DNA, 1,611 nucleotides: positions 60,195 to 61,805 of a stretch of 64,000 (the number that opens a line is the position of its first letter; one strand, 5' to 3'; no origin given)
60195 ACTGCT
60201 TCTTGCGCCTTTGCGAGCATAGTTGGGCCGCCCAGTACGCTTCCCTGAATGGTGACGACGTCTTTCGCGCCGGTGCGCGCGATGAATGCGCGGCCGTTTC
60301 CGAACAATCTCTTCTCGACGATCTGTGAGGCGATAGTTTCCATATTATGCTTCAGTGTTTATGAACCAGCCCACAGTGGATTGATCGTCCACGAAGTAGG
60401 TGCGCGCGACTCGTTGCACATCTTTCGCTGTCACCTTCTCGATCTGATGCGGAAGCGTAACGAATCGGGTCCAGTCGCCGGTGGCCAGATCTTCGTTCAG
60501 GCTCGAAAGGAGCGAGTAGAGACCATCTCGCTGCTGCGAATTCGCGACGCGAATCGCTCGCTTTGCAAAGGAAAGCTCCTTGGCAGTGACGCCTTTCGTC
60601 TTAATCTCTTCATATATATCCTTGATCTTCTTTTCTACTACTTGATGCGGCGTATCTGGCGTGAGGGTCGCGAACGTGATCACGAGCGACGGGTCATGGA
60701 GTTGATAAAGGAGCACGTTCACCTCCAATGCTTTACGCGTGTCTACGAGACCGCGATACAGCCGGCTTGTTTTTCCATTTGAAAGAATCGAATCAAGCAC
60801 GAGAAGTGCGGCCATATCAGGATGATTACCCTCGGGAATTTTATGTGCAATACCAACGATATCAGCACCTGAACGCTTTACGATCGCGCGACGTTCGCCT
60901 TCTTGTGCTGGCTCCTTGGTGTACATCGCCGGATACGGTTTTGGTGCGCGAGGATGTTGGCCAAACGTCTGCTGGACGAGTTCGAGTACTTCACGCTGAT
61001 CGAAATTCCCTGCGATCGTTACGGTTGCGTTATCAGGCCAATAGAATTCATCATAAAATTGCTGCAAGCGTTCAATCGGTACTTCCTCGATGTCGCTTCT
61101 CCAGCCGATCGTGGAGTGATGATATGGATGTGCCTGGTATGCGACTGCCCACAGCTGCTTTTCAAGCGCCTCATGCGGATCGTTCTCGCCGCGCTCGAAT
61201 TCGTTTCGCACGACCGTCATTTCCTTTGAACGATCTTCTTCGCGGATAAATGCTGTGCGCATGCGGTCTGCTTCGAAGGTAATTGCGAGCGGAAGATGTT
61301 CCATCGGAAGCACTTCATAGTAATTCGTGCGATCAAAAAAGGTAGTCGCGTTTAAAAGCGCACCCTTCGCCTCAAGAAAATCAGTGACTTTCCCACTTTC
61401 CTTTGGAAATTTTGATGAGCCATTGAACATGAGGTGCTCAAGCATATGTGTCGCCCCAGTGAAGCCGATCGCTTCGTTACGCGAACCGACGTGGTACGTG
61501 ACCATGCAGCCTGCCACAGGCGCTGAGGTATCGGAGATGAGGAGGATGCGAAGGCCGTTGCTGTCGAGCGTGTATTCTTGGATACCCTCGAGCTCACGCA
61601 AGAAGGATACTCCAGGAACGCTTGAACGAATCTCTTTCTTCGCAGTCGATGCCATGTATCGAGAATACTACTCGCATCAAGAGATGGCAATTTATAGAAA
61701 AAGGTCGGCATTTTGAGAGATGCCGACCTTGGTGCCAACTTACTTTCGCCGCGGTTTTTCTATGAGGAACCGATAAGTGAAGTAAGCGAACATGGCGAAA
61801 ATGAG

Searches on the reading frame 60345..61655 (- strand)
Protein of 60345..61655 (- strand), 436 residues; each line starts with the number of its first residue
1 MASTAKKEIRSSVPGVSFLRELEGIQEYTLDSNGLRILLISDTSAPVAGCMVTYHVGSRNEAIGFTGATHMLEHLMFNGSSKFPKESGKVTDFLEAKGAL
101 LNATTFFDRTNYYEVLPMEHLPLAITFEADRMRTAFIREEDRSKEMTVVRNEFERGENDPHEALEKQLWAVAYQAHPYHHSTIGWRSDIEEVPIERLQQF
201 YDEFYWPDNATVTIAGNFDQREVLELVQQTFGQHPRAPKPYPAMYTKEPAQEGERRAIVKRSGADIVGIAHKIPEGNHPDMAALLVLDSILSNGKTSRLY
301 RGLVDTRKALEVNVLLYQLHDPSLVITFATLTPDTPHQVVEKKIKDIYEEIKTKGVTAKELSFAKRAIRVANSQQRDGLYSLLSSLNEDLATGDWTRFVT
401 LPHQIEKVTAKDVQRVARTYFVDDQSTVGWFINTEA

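Call 85: search_protein_families(library=pfam, proteins=[window:60345-61655:-])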
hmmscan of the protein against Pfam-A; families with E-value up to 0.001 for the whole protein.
window:60345-61655:- (436 aa): 2 families
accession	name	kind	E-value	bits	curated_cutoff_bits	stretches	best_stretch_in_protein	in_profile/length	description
PF05193.26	Peptidase_M16_C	-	2.2e-25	90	23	1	194-367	4-180/181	Peptidase M16 inactive domain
PF00675.25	Peptidase_M16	-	2.4e-22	79.9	22.3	1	36-183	1-146/149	Insulinase (Peptidase family M16)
